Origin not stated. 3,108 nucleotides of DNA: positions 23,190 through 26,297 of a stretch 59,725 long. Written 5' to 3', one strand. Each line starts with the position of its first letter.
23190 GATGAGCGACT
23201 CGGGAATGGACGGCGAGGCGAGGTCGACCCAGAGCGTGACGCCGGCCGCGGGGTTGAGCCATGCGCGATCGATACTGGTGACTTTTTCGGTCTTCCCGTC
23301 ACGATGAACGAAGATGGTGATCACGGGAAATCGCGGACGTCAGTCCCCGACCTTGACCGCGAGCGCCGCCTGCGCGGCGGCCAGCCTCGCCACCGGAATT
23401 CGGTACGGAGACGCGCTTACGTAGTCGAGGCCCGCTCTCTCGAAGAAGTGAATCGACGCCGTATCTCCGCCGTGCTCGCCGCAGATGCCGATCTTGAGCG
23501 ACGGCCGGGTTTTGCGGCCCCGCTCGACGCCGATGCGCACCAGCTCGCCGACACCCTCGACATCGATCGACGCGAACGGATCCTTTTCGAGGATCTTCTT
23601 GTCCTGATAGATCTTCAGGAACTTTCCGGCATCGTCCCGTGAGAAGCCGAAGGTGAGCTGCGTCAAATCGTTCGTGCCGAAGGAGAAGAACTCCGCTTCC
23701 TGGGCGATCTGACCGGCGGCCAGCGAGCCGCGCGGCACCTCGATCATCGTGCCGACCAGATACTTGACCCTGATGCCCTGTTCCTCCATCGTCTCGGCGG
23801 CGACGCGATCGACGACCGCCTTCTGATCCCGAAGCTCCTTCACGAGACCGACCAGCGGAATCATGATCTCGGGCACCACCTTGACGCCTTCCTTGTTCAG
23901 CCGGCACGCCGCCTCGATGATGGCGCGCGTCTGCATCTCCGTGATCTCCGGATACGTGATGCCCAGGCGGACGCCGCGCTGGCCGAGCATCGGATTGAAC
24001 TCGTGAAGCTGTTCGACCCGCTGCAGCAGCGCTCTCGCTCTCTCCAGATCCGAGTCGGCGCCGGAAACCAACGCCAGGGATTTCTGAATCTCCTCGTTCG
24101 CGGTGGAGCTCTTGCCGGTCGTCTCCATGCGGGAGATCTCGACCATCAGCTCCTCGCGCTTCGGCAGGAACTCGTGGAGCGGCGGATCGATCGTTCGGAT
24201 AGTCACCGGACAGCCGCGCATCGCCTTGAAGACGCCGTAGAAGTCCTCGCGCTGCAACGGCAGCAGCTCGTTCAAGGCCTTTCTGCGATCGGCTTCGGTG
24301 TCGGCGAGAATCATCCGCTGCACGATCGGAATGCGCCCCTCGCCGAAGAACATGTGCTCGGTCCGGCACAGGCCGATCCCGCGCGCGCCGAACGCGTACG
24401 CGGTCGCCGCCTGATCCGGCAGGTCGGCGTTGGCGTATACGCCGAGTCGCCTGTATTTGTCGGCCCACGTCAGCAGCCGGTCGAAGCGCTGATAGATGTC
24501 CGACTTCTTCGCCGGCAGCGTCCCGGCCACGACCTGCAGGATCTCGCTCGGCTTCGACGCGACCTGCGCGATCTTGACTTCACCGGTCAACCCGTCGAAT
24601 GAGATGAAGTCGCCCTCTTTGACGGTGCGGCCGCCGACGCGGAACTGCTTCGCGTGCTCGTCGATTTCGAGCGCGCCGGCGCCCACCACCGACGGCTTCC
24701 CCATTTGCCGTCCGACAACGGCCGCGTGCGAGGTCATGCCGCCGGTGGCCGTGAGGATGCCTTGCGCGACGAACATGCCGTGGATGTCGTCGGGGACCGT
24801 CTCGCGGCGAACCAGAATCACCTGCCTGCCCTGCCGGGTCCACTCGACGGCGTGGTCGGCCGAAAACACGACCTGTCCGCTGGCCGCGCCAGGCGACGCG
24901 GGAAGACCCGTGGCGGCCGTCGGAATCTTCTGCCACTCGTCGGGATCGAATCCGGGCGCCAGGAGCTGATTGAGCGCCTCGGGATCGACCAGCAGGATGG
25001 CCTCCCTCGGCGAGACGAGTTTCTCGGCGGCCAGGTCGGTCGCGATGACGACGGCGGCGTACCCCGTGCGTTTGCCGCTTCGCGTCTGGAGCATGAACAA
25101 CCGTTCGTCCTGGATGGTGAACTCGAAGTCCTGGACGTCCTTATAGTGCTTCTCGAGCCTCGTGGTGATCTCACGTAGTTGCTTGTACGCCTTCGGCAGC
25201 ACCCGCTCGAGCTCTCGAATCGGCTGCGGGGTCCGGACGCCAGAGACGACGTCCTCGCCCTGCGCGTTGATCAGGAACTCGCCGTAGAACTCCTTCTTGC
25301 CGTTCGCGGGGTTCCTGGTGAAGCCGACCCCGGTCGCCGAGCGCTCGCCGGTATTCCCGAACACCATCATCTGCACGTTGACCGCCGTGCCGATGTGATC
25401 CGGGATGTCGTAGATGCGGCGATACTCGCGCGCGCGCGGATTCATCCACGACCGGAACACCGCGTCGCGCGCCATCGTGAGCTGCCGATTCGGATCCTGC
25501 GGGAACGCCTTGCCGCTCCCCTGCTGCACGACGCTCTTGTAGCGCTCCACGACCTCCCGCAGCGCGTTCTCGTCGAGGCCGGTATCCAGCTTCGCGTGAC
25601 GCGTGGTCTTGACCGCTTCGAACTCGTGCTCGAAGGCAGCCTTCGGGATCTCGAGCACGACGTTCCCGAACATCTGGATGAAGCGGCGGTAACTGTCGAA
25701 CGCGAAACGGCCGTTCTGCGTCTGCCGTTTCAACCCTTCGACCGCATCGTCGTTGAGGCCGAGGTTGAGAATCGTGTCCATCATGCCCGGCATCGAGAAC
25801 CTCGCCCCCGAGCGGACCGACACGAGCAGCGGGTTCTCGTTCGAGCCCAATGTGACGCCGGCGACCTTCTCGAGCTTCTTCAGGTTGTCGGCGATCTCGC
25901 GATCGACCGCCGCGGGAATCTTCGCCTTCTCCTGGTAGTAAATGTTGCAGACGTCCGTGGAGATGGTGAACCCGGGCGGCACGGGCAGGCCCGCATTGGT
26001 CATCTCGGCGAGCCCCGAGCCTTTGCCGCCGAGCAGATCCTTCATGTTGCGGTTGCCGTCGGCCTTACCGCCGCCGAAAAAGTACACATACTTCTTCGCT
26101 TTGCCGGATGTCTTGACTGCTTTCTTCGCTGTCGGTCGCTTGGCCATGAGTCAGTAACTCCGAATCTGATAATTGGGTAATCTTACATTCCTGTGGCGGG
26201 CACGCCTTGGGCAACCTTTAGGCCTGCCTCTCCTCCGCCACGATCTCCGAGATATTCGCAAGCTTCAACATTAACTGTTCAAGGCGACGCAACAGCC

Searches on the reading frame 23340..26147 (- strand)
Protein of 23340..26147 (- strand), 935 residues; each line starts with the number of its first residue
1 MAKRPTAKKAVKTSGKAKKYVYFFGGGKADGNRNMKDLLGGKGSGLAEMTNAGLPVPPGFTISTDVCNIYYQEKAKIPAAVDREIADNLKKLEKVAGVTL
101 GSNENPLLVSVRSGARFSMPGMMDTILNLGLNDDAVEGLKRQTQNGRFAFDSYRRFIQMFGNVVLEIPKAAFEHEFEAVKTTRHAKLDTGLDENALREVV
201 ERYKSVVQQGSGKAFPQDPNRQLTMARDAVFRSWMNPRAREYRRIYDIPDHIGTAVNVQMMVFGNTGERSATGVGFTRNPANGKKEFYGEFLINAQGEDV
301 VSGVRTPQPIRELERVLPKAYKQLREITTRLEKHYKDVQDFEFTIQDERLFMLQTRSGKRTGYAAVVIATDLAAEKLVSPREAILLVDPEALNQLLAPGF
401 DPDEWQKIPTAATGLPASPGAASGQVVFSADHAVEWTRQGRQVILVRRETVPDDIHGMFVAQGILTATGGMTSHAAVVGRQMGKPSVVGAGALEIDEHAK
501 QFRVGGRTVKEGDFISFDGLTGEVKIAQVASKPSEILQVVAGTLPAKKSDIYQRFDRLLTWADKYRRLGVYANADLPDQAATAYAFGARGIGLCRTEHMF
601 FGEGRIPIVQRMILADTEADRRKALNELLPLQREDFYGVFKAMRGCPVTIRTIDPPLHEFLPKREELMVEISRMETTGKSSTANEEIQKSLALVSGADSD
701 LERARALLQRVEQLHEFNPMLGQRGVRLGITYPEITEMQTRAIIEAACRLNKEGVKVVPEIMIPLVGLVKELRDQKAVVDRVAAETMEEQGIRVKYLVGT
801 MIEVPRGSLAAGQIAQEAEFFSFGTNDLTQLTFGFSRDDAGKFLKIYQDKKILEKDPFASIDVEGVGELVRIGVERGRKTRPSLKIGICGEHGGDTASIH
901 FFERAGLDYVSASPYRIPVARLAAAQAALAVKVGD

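Call 38: find_related_loci(query=window:23340-26147:-, collection=genome_contigs, flank=10000)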
Query window:23340-26147:- (935 aa) in genome_contigs; peptide patterns used: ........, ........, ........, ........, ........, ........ (x = any residue, [..] = any of these).
600 stretches matched a pattern (row limit reached: there are more); 594 encode a relative of the query (tblastn E <= 1e-3); the best 80 are kept; 80 distinct loci.
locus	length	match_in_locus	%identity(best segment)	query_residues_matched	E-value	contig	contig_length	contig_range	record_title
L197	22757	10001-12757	82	1-935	0e+0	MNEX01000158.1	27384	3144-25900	MAG: Acidobacteria bacterium 13_1_40CM_65_14 13_1_40cm_scaffold_831, whole genome shotgun sequence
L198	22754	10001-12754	81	1-935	0e+0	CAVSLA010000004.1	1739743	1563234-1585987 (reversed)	MAG: uncultured Acidobacteriota bacterium isolate MFD09206.bin.1.227 genome assembly, contig: contig_5405, whole genome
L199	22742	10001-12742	82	4-935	0e+0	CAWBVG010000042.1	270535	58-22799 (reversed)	MAG: uncultured Acidobacteriota bacterium isolate MFD03975.bin.2.173 genome assembly, contig: contig_63828, whole genome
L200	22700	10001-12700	81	19-935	0e+0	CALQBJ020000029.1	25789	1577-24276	MAG: Bifidobacterium breve isolate HRS-HS13-bin-114 genome assembly, contig: HRSG-H13-C2767, whole genome shotgun sequen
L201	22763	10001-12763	78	1-935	0e+0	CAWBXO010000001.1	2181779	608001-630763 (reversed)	MAG: uncultured Acidobacteriota bacterium isolate MFD05442.bin.1.381 genome assembly, contig: contig_12075, whole genome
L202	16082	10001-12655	80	17-918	0e+0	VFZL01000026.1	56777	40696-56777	MAG: Acidimicrobiia bacterium isolate K_Offshore_80m_m2_117 K_Offshore_80m_m2_117_Ga0194132_10001020, whole genome shotg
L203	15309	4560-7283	77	11-935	0e+0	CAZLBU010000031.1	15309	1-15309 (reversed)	MAG TPA_asm: uncultured Bifidobacteriaceae bacterium isolate binchicken_co179_228 genome assembly, contig: NODE_7663_len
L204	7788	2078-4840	77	1-935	0e+0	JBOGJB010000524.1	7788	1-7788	MAG: Vicinamibacterales bacterium isolate M3-S_metawrap_bin.293 k127_1573997, whole genome shotgun sequence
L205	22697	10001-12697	77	20-935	0e+0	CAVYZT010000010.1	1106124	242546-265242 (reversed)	MAG: uncultured Acidobacteriota bacterium isolate MFD02242.bin.1.229 genome assembly, contig: contig_5761, whole genome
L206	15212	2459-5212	76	2-935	0e+0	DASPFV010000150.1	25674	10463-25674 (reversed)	MAG TPA_asm: Vicinamibacterales bacterium isolate SMAG_U16434 k141_1908063, whole genome shotgun sequence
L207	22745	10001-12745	76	3-935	0e+0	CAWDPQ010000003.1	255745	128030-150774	MAG: uncultured Acidobacteriota bacterium isolate MFD04850.bin.1.105 genome assembly, contig: contig_146680, whole genom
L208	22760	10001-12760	76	1-935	0e+0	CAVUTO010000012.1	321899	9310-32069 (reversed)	MAG: Vicinamibacterales bacterium isolate MFD00962.bin.2.231 genome assembly, contig: contig_20106, whole genome shotgun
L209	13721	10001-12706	77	16-934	0e+0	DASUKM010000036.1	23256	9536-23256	MAG TPA_asm: Vicinamibacterales bacterium isolate SMAG_U1515 k141_966310, whole genome shotgun sequence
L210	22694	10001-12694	76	19-934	0e+0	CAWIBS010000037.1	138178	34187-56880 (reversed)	MAG: Vicinamibacterales bacterium isolate MFD09267.bin.2.322 genome assembly, contig: contig_56946, whole genome shotgun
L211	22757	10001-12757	75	2-935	0e+0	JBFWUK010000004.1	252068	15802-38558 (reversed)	MAG: Vicinamibacterales bacterium isolate CA_2019_TPBF_69 NODE_456_length_252068_cov_17.561985_TPBF, whole genome shotgu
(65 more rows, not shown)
